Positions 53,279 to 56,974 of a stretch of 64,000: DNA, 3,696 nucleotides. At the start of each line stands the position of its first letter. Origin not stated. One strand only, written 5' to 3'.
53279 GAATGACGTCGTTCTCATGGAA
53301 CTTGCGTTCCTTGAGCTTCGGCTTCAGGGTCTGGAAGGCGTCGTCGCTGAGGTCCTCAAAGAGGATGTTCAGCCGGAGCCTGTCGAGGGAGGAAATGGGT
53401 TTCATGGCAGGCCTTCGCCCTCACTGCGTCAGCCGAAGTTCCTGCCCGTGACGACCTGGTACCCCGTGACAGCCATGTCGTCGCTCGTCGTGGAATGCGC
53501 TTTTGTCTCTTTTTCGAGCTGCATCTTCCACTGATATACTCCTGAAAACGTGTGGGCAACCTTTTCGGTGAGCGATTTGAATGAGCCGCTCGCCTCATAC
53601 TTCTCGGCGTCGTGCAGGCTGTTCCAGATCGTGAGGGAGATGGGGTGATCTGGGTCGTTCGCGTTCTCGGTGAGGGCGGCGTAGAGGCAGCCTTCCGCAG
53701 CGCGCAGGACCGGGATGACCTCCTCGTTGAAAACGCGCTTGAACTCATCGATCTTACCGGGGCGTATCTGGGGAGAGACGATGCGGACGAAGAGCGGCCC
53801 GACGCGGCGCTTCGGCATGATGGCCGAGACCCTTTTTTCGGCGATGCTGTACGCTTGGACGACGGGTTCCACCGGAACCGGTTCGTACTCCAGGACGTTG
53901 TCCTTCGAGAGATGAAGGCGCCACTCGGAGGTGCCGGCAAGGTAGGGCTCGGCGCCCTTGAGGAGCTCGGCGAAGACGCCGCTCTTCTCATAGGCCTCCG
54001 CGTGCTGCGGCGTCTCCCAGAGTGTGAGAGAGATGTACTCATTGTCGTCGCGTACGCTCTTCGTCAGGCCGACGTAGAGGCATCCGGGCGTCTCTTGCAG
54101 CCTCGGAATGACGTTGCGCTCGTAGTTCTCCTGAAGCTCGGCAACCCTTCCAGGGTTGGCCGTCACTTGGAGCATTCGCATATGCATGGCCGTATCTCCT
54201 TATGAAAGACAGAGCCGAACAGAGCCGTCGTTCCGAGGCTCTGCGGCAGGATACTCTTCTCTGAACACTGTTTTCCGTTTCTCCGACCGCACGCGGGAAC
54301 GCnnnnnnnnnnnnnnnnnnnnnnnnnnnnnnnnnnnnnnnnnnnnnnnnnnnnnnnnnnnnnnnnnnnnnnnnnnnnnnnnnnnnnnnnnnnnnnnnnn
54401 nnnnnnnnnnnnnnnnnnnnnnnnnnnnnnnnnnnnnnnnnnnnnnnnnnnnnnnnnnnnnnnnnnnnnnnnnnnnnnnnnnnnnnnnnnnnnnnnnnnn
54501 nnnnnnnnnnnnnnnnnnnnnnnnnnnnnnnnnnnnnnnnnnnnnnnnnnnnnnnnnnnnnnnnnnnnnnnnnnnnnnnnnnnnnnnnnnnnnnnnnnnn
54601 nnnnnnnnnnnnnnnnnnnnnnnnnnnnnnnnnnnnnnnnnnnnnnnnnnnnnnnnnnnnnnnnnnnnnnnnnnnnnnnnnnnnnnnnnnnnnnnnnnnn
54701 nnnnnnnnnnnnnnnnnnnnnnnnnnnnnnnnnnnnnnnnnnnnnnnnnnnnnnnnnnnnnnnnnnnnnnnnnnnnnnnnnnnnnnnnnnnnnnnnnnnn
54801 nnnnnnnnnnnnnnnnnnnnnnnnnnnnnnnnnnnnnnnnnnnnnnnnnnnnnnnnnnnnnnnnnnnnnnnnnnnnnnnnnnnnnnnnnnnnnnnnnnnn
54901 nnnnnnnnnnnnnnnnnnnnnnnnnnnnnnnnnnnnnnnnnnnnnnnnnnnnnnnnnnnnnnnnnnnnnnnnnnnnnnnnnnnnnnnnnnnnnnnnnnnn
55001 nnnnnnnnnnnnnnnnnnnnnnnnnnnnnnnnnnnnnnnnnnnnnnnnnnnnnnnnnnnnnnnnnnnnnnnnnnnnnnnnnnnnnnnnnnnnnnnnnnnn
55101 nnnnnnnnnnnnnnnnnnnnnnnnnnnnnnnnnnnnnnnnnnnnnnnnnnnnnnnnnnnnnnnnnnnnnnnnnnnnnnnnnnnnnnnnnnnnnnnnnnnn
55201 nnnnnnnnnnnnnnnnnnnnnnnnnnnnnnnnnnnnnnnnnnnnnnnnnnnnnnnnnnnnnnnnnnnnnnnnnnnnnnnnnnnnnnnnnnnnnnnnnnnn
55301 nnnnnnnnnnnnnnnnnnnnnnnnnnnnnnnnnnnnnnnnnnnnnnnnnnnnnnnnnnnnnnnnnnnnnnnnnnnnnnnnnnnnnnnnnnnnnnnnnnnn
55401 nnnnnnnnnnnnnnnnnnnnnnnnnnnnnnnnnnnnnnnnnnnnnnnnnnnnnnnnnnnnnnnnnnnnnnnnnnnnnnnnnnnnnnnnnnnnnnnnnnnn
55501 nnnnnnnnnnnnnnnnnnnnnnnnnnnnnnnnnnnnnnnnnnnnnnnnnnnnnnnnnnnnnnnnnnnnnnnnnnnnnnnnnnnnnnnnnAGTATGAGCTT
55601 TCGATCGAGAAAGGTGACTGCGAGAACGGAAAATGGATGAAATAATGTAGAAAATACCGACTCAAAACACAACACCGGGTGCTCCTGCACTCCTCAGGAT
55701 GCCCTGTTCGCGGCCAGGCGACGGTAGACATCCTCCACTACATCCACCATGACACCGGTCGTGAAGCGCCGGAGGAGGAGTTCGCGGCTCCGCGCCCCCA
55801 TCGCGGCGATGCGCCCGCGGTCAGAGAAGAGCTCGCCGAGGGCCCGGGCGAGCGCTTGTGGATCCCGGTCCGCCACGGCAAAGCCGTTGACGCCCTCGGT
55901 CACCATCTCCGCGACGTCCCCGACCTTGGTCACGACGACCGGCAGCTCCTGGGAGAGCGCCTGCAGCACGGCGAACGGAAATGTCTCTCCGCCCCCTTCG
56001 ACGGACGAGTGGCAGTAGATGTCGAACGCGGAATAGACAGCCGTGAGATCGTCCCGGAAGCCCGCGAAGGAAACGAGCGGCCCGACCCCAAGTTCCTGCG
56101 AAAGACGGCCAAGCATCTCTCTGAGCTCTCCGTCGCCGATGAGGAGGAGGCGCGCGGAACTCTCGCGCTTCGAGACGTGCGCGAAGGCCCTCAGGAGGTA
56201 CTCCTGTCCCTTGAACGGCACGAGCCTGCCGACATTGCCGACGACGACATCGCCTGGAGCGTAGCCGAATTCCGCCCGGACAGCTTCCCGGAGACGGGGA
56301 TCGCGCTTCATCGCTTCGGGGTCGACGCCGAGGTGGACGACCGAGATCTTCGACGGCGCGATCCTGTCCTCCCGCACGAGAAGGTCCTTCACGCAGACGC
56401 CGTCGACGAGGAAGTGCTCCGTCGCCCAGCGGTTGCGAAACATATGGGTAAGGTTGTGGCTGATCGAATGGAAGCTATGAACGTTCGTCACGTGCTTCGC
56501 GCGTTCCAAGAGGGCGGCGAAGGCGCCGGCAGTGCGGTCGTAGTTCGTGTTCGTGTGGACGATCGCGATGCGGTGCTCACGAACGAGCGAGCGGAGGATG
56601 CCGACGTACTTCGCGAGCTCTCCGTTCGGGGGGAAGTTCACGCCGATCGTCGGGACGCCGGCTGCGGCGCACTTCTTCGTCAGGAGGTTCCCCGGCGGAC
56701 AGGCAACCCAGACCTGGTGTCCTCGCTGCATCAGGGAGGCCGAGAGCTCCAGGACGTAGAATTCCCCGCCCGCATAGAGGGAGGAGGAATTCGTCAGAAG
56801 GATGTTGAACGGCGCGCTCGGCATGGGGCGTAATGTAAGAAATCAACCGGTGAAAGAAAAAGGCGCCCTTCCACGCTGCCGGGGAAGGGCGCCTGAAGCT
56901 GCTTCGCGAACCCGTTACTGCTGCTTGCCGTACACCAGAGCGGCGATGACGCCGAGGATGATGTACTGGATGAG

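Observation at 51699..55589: Signalling cluster: two paralogous GAF-PP2C (SpoIIE-type) phosphatases bracketing a tandem ABM-domain protein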

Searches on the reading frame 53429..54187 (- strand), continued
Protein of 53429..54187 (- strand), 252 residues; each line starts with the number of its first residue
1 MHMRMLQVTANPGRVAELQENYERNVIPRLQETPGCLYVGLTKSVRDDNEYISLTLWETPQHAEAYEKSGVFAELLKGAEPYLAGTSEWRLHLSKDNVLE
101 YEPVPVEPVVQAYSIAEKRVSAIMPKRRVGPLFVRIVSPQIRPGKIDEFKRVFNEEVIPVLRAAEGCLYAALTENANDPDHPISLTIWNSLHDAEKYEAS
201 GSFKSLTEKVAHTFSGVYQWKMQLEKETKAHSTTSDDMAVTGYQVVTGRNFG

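Call 58: search_protein_representatives(alignment_id=A1)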
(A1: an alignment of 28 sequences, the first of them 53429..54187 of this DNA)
Query: 28 sequences, 252 profile positions. Proteins with E-value up to 0.001 (for the whole library): 1367; up to 1e-10: 300; up to 1e-30: 150. The best 150 are listed.
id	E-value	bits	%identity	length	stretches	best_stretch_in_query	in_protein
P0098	2.5e-100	351.0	-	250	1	1-251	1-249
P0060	3.5e-98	344.0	-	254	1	1-251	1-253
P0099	5.0e-98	343.5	-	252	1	1-251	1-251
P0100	4.7e-96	337.0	-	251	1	1-251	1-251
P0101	1.4e-92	325.6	-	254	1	1-251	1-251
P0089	2.7e-92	324.7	-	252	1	1-252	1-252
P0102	7.8e-92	323.2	-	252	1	1-252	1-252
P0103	3.4e-89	314.5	-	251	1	1-251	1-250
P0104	3.9e-89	314.3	-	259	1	1-251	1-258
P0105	6.1e-89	313.7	-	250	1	1-251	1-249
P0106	9.9e-89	313.0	-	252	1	1-251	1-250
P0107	3.5e-88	311.2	-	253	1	1-251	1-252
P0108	3.7e-87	307.9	-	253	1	1-251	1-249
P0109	3.7e-86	304.6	-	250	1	1-251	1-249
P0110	3.8e-85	301.3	-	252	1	1-251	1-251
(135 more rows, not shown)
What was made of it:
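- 53429..54187 (-): ABM2: a standalone tandem-ABM protein (252 aa). It has two ferredoxin-like halves, a C-terminal helix, a loop and a final strand. The family holds at least 150 clusters at 50% identity, all about 250 aa (call 58).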

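Call 61: search_protein_families(library=ncbifam, proteins=[window:53429-54187:-, L018:10774-11118:+, L065:9491-9985:+], max_evalue=0.001)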
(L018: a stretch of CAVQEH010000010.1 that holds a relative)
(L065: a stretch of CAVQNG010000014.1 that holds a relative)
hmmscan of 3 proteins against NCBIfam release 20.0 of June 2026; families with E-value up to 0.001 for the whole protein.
window:53429-54187:- (252 aa): 1 family
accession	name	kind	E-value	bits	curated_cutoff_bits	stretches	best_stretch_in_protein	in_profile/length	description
NF009838.2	PRK13313.1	equivalog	0.00031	20.8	200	0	149-209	19-78/108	staphylobilin-forming heme oxygenase IsdI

L018:10774-11118:+ (114 aa): 0 families

L065:9491-9985:+ (164 aa): 4 families
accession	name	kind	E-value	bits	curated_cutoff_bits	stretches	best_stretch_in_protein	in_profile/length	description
NF003144.0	PRK04069.1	equivalog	4.5e-12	45.6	145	1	53-163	25-141/161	anti-sigma B factor RsbW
TIGR01925.2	spIIAB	equivalog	7.6e-11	42.1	135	1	37-164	4-135/137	anti-sigma F factor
TIGR01924.1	rsbW_low_gc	equivalog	4.2e-09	36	155.05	1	56-162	28-140/159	anti-sigma B factor RsbW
NF041045.1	RsbA_anti_sig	subfamily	0.00016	21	210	1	59-159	203-298/303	anti-sigma factor RsbA family regulatory protein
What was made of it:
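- On IsdG/IsdI/HmoA-type heme-degrading monooxygenases (the name some sources give homologues): NCBIfam IsdI scores 20.8 bits against a cutoff of 200 (call 61).
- ABM2 is not an IsdG/IsdI-type heme oxygenase: 20.8 bits against a cutoff of 200 (call 61).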

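Call 62: list_cluster_members(proteins=[P0001])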
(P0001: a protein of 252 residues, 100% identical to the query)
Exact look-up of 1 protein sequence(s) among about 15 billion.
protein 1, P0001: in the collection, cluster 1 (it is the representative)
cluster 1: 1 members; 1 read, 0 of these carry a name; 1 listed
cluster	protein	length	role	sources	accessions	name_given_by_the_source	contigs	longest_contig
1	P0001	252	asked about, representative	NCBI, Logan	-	-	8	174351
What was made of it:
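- Tried and rejected: The exact-sequence cluster look-up returned none (call 62).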

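Call 63: find_encoding_contigs(protein=P0001, flank=10000, max_places=3)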
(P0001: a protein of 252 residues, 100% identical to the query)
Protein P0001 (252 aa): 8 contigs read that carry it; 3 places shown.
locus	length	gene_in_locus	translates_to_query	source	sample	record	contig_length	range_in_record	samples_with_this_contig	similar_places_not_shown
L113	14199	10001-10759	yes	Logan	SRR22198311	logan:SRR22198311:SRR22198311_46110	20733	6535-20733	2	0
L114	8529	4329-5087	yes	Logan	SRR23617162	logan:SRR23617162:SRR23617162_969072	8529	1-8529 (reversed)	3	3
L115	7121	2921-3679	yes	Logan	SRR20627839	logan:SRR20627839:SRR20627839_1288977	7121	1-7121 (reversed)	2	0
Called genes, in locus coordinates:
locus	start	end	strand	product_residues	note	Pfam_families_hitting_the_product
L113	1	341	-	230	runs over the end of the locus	PF00730:HhH-GPD, PF00633:HHH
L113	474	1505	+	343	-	PF25174:Beta-prop_THOC3 (weak)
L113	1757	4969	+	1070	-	PF25852:DUF6242_C (faint), PF02012:BNR (faint), PF15902:Sortilin-Vps10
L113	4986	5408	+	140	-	PF20791:Acyl-ACP_TE_C, PF01643:Acyl-ACP_TE, PF13279:4HBT_2, PF03061:4HBT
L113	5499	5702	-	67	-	PF00313:CSD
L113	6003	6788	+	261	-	PF00795:CN_hydrolase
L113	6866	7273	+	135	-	-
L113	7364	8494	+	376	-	PF13439:Glyco_transf_4, PF13579:Glyco_trans_4_4, PF00534:Glycos_transf_1, PF13692:Glyco_trans_1_4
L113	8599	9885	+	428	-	PF01590:GAF, PF13185:GAF_2, PF13492:GAF_3, PF07228:SpoIIE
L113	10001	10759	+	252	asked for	PF03992:ABM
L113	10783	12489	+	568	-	PF00027:cNMP_binding, PF01590:GAF, PF13185:GAF_2, PF13492:GAF_3, PF07228:SpoIIE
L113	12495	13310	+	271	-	PF13489:Methyltransf_23, PF01209:Ubie_methyltran, PF13847:Methyltransf_31, PF08241:Methyltransf_11, PF08242:Methyltransf_12, PF13649:Methyltransf_25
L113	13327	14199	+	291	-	?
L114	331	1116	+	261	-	PF00795:CN_hydrolase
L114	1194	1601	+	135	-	-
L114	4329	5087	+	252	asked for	PF03992:ABM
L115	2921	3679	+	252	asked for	PF03992:ABM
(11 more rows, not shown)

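Call 73: search_protein_families(library=padloc, proteins=[window:53429-54187:-, L018:10774-11118:+, L018:9638-9970:+, L018:11145-13763:+], max_evalue=0.001)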
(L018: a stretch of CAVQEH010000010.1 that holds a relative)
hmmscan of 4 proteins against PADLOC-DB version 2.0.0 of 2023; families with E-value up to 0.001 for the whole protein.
window:53429-54187:- (252 aa): 0 families

L018:10774-11118:+ (114 aa): 0 families

L018:9638-9970:+ (110 aa): 0 families

L018:11145-13763:+ (872 aa): 35 families (the best 25 are shown)
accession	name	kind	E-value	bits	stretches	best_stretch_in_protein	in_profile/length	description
PDLC04060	PD-T4-6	-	1.2e-88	296.2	1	10-270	8-272/486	-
PDLC04053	PD-T4-6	-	8.9e-85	282.8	1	5-269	4-273/311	-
PDLC04042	PD-T4-6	-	7.7e-84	279.8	1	9-265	8-270/292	-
PDLC04057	PD-T4-6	-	1.1e-81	273.2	1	10-264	7-267/443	-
PDLC04047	PD-T4-6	-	3.7e-80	267.5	1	9-286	9-289/327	-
PDLC04061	PD-T4-6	-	2.2e-78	263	1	10-264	16-280/510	-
PDLC04043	PD-T4-6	-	1e-77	260.1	1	7-276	12-286/452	-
PDLC04054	PD-T4-6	-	4.2e-74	248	1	5-262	5-268/347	-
PDLC04048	PD-T4-6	-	4.6e-73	244.6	1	10-285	10-288/354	-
PDLC04052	PD-T4-6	-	7.3e-70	234.5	1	10-268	9-277/496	-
PDLC04039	PD-T4-6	-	2.5e-69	232.5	1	3-261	7-269/458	-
PDLC04040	PD-T4-6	-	4.8e-69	231.5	1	19-267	3-265/547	-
PDLC04138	mad6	-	3.9e-68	228.9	1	7-255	48-302/659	mads_6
PDLC04064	PD-T4-6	-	4.7e-65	217.9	1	4-283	14-295/369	-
PDLC04041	PD-T4-6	-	2.5e-64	216.2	1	9-264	27-290/443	-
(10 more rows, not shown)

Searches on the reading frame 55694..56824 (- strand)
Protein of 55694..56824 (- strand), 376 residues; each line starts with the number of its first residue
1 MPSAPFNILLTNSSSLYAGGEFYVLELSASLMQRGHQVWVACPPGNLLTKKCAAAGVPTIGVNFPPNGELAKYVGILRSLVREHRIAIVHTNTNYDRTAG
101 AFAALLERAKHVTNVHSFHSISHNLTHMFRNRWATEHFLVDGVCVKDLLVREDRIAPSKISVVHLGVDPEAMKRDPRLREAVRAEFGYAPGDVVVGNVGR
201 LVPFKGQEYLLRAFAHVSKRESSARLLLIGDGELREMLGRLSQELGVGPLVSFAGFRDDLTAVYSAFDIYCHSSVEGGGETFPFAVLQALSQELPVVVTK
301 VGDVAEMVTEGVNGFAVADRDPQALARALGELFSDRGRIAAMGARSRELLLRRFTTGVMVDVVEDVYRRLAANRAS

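Call 3: search_protein_families(library=pfam, proteins=[window:55694-56824:-], max_evalue=0.01)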
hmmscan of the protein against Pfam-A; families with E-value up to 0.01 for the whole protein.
window:55694-56824:- (376 aa): 6 families
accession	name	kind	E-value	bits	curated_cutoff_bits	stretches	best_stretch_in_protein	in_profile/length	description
PF13692.12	Glyco_trans_1_4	-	2.6e-33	115.7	27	1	194-335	3-142/142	Glycosyl transferases group 1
PF00534.26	Glycos_transf_1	-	6.8e-33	114.1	26.4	1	182-347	5-170/172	Glycosyl transferases group 1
PF13439.12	Glyco_transf_4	-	6e-18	65.9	28.5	1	19-170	3-169/170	Glycosyltransferase Family 4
PF13579.12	Glyco_trans_4_4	-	2.3e-13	51.3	29.7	1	19-124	2-107/158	Glycosyl transferase 4-like domain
PF13477.12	Glyco_trans_4_2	-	0.00066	20.3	23.4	1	18-116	7-107/139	Glycosyl transferase 4-like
PF13524.12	Glyco_trans_1_2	-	0.0061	16.9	25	0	258-356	38-135/144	Glycosyl transferase-like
